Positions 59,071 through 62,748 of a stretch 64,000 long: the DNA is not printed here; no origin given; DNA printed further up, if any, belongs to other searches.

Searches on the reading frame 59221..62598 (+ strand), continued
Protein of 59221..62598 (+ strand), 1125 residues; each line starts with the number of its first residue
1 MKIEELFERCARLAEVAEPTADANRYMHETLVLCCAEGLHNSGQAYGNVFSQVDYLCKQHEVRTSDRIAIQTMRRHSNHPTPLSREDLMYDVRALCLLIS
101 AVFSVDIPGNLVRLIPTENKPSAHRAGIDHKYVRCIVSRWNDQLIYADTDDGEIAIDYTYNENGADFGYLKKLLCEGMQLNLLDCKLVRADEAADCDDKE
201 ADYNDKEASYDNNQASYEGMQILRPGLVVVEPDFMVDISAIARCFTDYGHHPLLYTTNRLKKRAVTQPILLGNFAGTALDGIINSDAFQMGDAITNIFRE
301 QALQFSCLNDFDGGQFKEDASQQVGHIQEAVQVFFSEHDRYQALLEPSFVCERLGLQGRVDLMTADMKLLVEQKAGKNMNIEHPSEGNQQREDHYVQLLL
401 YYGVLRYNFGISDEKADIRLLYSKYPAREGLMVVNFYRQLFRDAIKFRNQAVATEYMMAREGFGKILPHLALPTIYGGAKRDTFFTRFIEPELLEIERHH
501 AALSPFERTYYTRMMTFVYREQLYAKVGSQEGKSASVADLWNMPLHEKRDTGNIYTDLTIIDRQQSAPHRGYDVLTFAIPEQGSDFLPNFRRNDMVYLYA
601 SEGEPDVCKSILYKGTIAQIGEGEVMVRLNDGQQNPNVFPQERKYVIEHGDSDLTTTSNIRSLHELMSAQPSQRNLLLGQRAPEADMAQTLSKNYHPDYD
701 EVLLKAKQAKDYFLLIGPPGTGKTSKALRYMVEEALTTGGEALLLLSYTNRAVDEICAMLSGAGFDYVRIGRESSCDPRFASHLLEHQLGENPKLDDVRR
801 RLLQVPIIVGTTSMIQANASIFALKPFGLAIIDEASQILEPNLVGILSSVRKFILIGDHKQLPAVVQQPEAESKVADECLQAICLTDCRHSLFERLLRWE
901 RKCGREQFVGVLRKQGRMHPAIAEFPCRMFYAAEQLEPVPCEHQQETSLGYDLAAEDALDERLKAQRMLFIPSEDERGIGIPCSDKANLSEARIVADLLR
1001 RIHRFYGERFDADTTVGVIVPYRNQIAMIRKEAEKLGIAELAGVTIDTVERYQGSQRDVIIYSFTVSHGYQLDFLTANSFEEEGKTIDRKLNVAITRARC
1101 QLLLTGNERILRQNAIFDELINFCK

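Call 28: find_encoding_contigs(protein=P0001, flank=8000, max_places=3)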
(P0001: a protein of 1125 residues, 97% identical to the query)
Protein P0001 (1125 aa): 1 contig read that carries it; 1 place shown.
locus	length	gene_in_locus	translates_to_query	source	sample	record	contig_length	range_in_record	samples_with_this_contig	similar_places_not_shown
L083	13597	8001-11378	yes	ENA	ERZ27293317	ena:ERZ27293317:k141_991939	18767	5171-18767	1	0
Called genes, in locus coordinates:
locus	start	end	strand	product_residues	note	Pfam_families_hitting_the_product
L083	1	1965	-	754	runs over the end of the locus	PF02837:Glyco_hydro_2_N, PF00703:Glyco_hydro_2 (weak), PF02836:Glyco_hydro_2_C, PF16355:DUF4982, PF18565:Glyco_hydro2_C5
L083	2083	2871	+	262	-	PF00005:ABC_tran, PF02463:SMC_N (faint), PF13604:AAA_30 (faint), PF13401:AAA_22 (faint), PF13304:AAA_21 (weak)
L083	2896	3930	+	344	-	PF00155:Aminotran_1_2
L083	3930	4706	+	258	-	PF02654:CobS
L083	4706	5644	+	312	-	PF03186:CobD_Cbib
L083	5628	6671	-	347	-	PF02277:DBI_PRT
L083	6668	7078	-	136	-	PF02283:CobU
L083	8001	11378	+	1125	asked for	PF13086:AAA_11, PF13245:AAA_19, PF13604:AAA_30 (weak), PF13086:AAA_11, PF13087:AAA_12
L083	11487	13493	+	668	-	PF07715:Plug, PF00593:TonB_dep_Rec_b-barrel, PF14905:OMP_b-brl_3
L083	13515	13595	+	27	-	?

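Call 29: find_encoding_contigs(protein=P0006, flank=8000, max_places=3)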
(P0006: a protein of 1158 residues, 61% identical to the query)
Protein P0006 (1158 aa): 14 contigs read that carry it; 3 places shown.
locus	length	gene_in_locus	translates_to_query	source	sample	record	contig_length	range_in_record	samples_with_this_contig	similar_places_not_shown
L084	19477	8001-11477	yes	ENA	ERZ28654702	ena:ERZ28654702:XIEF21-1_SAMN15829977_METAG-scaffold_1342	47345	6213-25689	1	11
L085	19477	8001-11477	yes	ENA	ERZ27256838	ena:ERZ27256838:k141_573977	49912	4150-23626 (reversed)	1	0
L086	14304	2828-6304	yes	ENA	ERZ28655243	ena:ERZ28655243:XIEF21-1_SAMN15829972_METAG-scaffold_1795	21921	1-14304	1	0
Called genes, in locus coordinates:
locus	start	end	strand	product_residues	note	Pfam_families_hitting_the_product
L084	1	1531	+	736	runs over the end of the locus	PF01055:Glyco_hydro_31_2nd, PF21365:Glyco_hydro_31_3rd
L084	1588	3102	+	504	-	PF02518:HATPase_c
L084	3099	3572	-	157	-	PF03449:GreA_GreB_N, PF01272:GreA_GreB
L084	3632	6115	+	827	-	PF13407:Peripla_BP_4, PF00532:Peripla_BP_1, PF00512:HisKA, PF00072:Response_reg, PF12833:HTH_18, PF00165:HTH_AraC (weak)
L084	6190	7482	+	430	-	PF00079:Serpin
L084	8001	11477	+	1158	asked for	PF13086:AAA_11 (weak), PF13245:AAA_19, PF13604:AAA_30, PF13086:AAA_11, PF13087:AAA_12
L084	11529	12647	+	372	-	-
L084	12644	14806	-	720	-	PF07944:Beta-AFase-like_GH127_cat, PF07470:Glyco_hydro_88 (faint), PF20736:Glyco_hydro127M, PF20737:Glyco_hydro127C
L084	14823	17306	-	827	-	PF02018:CBM_4_9 (weak), PF22848:ASD1_dom, PF06964:Alpha-L-AF_C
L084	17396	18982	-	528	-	PF14322:SusD-like_3, PF12771:SusD-like_2 (weak), PF07980:SusD_RagB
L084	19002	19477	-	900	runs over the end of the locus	PF07715:Plug, PF00593:TonB_dep_Rec_b-barrel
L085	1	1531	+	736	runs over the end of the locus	PF01055:Glyco_hydro_31_2nd, PF21365:Glyco_hydro_31_3rd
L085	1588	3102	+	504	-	PF02518:HATPase_c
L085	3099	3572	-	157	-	PF03449:GreA_GreB_N, PF01272:GreA_GreB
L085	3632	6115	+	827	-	PF13407:Peripla_BP_4, PF00532:Peripla_BP_1, PF00512:HisKA, PF00072:Response_reg, PF12833:HTH_18, PF00165:HTH_AraC (weak)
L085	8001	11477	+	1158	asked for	PF13086:AAA_11 (weak), PF13245:AAA_19, PF13604:AAA_30, PF13086:AAA_11, PF13087:AAA_12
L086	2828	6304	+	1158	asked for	PF13086:AAA_11 (weak), PF13245:AAA_19, PF13604:AAA_30, PF13086:AAA_11, PF13087:AAA_12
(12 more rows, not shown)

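Call 30: find_encoding_contigs(protein=P0009, flank=8000, max_places=3)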
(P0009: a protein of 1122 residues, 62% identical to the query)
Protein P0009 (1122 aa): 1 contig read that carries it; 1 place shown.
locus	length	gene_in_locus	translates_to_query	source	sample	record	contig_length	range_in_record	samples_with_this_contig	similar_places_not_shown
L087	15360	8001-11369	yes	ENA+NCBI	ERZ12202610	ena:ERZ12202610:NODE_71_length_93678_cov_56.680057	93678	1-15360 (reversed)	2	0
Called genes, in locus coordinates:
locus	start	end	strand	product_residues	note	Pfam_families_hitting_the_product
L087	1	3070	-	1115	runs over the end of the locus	PF00328:His_Phos_2 (faint), PF17678:Glyco_hydro_92N, PF07971:Glyco_hydro_92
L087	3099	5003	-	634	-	PF00512:HisKA, PF02518:HATPase_c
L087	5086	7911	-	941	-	PF17678:Glyco_hydro_92N, PF07971:Glyco_hydro_92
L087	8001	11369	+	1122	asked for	PF00270:DEAD (weak), PF13086:AAA_11, PF13245:AAA_19, PF13604:AAA_30, PF13086:AAA_11, PF13087:AAA_12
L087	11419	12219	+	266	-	PF00005:ABC_tran, PF13175:AAA_15 (faint), PF13304:AAA_21 (faint)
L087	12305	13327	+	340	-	PF00155:Aminotran_1_2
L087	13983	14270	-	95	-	-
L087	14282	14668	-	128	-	PF00293:NUDIX, PF14815:NUDIX_4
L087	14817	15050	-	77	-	-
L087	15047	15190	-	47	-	PF13151:DUF3990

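Call 38: search_protein_families(library=pfam, proteins=[L023:4851-6962:-, L023:3701-4864:-, L023:1546-3618:-, L023:94-1503:-, L023:7185-7922:+, L023:8465-9931:+, L084:11529-12647:+])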
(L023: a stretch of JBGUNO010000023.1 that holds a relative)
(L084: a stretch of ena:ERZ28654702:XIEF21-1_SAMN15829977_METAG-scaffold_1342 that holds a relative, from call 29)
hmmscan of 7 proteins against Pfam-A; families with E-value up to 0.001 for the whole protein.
L023:4851-6962:- (703 aa): 2 families
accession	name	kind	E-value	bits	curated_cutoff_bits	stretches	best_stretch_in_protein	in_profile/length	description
PF00593.30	TonB_dep_Rec_b-barrel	-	4.8e-41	142.5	27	1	273-651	55-436/436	TonB dependent receptor-like, beta-barrel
PF07715.20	Plug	-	3.1e-25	89.2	23.9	1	44-147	3-107/107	TonB-dependent Receptor Plug Domain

L023:3701-4864:- (387 aa): 1 family
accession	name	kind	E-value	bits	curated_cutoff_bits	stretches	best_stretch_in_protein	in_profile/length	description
PF06180.16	CbiK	-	1.6e-36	126.4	26.2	1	55-369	1-261/262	Cobalt chelatase (CbiK)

L023:1546-3618:- (690 aa): 3 families
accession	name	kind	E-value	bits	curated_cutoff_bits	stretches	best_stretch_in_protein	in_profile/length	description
PF00593.30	TonB_dep_Rec_b-barrel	-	2.3e-40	140.2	27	1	247-656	14-436/436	TonB dependent receptor-like, beta-barrel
PF07715.20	Plug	-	3e-21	76.4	23.9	1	54-158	2-107/107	TonB-dependent Receptor Plug Domain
PF14905.12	OMP_b-brl_3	-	2.6e-10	40.4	27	1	314-665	43-382/408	Outer membrane protein beta-barrel family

L023:94-1503:- (469 aa): 2 families
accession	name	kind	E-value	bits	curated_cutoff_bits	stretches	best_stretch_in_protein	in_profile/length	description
PF02570.20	CbiC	-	3.6e-65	219.7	22.5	1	259-456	1-195/196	Precorrin-8X methylmutase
PF00590.25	TP_methylase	-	7e-41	140.9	27.8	1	3-210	1-210/212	Tetrapyrrole (Corrin/Porphyrin) Methylases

L023:7185-7922:+ (245 aa): 3 families
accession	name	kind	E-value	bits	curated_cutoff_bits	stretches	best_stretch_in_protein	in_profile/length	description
PF01656.29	CbiA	-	9.2e-20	71.3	25.4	1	34-209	2-115/125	CobQ/CobB/MinD/ParA nucleotide binding domain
PF13500.12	AAA_26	-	5.7e-16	59.4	27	1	31-211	1-196/198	AAA domain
PF03205.20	MobB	-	0.00026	21.3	26.6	0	38-66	6-34/133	Molybdopterin guanine dinucleotide synthesis protein B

L023:8465-9931:+ (488 aa): 4 families
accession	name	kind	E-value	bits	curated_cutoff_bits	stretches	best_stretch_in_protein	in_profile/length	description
PF07685.20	GATase_3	-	4.5e-49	167.2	27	1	270-436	2-195/196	CobB/CobQ-like glutamine amidotransferase domain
PF01656.29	CbiA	-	7.4e-20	71.6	25.4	1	10-238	1-116/125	CobQ/CobB/MinD/ParA nucleotide binding domain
PF13500.12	AAA_26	-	9e-16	58.8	27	1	10-237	3-194/198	AAA domain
PF00117.34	GATase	-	0.00021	21.5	22.8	1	303-398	40-110/190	Glutamine amidotransferase class-I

L084:11529-12647:+ (372 aa): 0 families

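Call 56: find_encoding_contigs(protein=P0004, flank=6000, max_places=2)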
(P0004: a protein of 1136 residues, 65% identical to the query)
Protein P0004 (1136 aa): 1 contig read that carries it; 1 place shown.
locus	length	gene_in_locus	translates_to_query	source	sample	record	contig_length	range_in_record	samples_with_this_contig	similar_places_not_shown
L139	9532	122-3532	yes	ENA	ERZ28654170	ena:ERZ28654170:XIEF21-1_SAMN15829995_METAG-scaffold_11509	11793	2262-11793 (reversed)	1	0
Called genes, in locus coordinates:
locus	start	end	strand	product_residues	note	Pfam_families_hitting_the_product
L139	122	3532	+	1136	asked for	PF13086:AAA_11, PF13245:AAA_19, PF13604:AAA_30, PF13086:AAA_11, PF13087:AAA_12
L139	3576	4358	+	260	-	PF13175:AAA_15 (faint), PF00005:ABC_tran, PF02463:SMC_N (faint), PF13304:AAA_21 (faint)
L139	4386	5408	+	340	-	PF00155:Aminotran_1_2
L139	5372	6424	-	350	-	PF01032:FecCD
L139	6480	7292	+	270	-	PF02654:CobS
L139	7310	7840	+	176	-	PF00300:His_Phos_1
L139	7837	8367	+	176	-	PF02283:CobU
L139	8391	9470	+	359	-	PF02277:DBI_PRT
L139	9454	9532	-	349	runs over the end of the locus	PF03186:CobD_Cbib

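Call 57: find_encoding_contigs(protein=P0002, flank=6000, max_places=2)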
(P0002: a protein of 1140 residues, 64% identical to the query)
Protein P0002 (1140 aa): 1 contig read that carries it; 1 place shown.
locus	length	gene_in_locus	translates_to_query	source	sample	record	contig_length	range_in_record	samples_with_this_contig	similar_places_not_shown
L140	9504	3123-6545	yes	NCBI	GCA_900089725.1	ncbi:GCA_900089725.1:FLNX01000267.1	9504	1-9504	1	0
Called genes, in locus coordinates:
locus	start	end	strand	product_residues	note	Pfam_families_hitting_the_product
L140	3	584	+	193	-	?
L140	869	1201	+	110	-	PF13443:HTH_26, PF01381:HTH_3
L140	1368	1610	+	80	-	PF04326:SLFN_AlbA_2 (weak)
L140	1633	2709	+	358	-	PF17761:DUF1016_N, PF06250:YhcG_C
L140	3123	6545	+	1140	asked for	PF13086:AAA_11, PF13245:AAA_19, PF13604:AAA_30 (weak), PF13086:AAA_11, PF13087:AAA_12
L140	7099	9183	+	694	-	PF08800:BT4734-like_N, PF05272:VapE-like_dom, PF19263:DUF5906 (weak), PF12990:DUF3874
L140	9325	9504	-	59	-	?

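Call 58: find_encoding_contigs(protein=P0050, flank=6000, max_places=2)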
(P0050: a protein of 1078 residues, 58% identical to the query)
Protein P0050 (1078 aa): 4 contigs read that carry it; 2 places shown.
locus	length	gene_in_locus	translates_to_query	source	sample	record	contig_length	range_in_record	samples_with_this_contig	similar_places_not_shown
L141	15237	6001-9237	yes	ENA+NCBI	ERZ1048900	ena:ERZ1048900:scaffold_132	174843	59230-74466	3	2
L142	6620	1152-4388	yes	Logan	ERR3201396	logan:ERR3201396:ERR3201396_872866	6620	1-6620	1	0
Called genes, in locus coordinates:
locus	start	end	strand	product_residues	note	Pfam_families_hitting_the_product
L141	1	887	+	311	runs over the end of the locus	PF00383:dCMP_cyt_deam_1, PF14437:MafB19-deam, PF01872:RibD_C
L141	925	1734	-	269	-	-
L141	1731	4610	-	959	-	PF00005:ABC_tran, PF01061:ABC2_membrane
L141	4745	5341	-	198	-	PF01557:FAA_hydrolase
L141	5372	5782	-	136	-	PF00075:RNase_H (weak)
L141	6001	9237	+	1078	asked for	PF13086:AAA_11 (weak), PF13245:AAA_19, PF13604:AAA_30 (weak), PF13086:AAA_11, PF13087:AAA_12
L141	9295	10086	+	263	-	PF00005:ABC_tran, PF13304:AAA_21 (faint)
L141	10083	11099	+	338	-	PF00155:Aminotran_1_2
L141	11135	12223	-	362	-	PF14622:Ribonucleas_3_3, PF22935:RM44_endonuclase, PF00636:Ribonuclease_3, PF00035:dsrm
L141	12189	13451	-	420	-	PF00109:ketoacyl-synt, PF02801:Ketoacyl-synt_C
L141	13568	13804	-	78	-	PF00550:PP-binding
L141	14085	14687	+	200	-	PF14063:DUF4254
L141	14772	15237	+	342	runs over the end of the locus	PF01075:Glyco_transf_9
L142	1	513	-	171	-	?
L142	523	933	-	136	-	PF00075:RNase_H (weak)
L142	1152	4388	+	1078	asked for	PF13086:AAA_11 (weak), PF13245:AAA_19, PF13604:AAA_30 (weak), PF13086:AAA_11, PF13087:AAA_12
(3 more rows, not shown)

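Call 83: find_encoding_contigs(protein=P0017, flank=5000, max_places=1)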
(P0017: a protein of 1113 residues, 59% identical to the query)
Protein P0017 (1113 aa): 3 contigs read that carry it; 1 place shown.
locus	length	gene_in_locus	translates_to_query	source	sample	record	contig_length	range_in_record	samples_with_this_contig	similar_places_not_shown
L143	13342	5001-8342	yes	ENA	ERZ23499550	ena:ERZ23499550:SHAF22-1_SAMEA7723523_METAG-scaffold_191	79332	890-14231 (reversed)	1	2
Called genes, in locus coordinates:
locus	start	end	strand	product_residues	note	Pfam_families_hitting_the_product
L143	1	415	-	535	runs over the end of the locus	PF22694:CtpB_N-like (weak), PF00595:PDZ (weak), PF13180:PDZ_2, PF17820:PDZ_6, PF03572:Peptidase_S41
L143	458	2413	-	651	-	PF02518:HATPase_c, PF13589:HATPase_c_3 (weak), PF00204:DNA_gyraseB, PF01751:Toprim, PF00986:DNA_gyraseB_C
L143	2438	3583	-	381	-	-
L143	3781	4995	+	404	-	PF09411:PagL (weak)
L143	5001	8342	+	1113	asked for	PF00270:DEAD (faint), PF13086:AAA_11, PF13245:AAA_19, PF13604:AAA_30 (weak), PF13086:AAA_11, PF13087:AAA_12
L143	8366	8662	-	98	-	PF18962:Por_Secre_tail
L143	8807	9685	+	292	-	PF00924:MS_channel_2nd, PF21082:MS_channel_3rd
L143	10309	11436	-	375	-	PF02627:CMD, PF07883:Cupin_2 (weak)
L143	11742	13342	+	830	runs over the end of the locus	?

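Call 84: find_encoding_contigs(protein=P0037, flank=5000, max_places=1)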
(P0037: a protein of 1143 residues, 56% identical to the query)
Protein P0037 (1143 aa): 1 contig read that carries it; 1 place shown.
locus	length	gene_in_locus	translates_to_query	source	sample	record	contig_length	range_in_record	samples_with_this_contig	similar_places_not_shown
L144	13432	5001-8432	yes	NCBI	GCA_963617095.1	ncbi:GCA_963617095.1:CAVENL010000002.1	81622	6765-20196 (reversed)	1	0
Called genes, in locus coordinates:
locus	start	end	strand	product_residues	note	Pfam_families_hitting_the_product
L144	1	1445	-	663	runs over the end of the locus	PF03169:OPT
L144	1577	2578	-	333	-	PF02775:TPP_enzyme_C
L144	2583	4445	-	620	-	PF01558:POR, PF01855:POR_N, PF17147:PFOR_II (weak)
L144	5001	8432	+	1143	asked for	PF13086:AAA_11, PF13245:AAA_19, PF13604:AAA_30 (faint), PF13086:AAA_11, PF13087:AAA_12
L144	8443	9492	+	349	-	PF00005:ABC_tran, PF13304:AAA_21 (weak)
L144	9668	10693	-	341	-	-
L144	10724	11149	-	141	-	PF02657:SufE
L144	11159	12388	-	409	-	PF01136:Peptidase_U32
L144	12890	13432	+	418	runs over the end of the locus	PF13439:Glyco_transf_4, PF20706:GT4-conflict (weak), PF00534:Glycos_transf_1, PF13692:Glyco_trans_1_4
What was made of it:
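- So there is a recurrent, unexplained linkage to B12 genes (calls 30, 56, 58, 84).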

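Call 85: find_encoding_contigs(protein=P0035, flank=5000, max_places=1)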
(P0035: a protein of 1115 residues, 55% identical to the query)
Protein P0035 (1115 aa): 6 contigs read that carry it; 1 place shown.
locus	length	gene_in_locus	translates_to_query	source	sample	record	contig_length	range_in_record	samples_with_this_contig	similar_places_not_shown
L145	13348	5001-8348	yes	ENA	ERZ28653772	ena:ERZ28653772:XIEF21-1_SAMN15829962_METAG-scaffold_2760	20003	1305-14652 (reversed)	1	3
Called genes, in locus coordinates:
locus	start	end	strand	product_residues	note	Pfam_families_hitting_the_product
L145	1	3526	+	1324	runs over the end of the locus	-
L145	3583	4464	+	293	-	PF01790:LGT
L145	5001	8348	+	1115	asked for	PF13086:AAA_11, PF13245:AAA_19, PF13604:AAA_30, PF13086:AAA_11, PF13087:AAA_12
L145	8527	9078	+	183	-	PF11810:DUF3332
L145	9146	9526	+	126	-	-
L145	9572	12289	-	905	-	PF01624:MutS_I, PF05188:MutS_II, PF05192:MutS_III, PF05190:MutS_IV, PF00488:MutS_V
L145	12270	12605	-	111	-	PF04221:RelB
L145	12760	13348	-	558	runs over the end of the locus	PF01336:tRNA_anti-codon (faint)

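Call 92: search_solved_structures(query=window:59221-62598:+, max_evalue=0.001)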
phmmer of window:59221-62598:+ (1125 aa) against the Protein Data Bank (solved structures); distinct sequences matched with E-value up to 0.001: 19.
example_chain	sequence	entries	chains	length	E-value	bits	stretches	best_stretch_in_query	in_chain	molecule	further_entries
5eaw_A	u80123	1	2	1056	1.7e-29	105.5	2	690-875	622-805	DNA replication ATP-dependent helicase/nuclease DNA2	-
5ean_A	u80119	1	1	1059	1.7e-29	105.5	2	690-875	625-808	DNA replication ATP-dependent helicase/nuclease DNA2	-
5eax_A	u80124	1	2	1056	2.2e-29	105.1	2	698-874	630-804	DNA replication ATP-dependent helicase/nuclease DNA2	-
2xzo_A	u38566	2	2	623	2.8e-17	65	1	704-1125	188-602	REGULATOR OF NONSENSE TRANSCRIPTS 1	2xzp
2gjk_A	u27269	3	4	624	2.8e-17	65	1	704-1125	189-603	Regulator of nonsense transcripts 1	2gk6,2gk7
6ej5_A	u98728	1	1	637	2.9e-17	65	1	704-1125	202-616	Regulator of nonsense transcripts 1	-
2wjv_A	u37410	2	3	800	6.9e-17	63.7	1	704-1125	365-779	REGULATOR OF NONSENSE TRANSCRIPTS 1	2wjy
8rd3_A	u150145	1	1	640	8.4e-17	63.4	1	827-1121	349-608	ATP-dependent helicase NAM7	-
9qwn_A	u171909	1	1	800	9.1e-17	63.3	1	705-1125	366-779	Isoform 2 of Regulator of nonsense transcripts 1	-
2xzl_A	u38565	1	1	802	1.9e-16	62.2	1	827-1121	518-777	ATP-DEPENDENT HELICASE NAM7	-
8ftm_A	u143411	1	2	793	2.2e-16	62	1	826-1122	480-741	5'-3' RNA helicase-like protein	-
9qdq_A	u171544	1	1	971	3.7e-16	61.3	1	827-1121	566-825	ATP-dependent helicase NAM7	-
8fth_A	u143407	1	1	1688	2.6e-15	58.5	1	826-1122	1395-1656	5'-3' RNA helicase-like protein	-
8ftk_A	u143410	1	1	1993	4.1e-15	57.8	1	826-1122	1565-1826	5'-3' RNA helicase-like protein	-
5mzn_A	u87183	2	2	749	3.5e-14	54.8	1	825-1123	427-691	Helicase SEN1,Helicase SEN1 | Helicase SEN1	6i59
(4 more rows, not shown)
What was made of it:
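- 59221..62598 (+): DNA2-like SF1 helicase with a weak Cas4-like PD-(D/E)XK region (about aa 327-448). Best solved relative is the DNA2 helicase domain, E 1.7e-29 (call 92).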
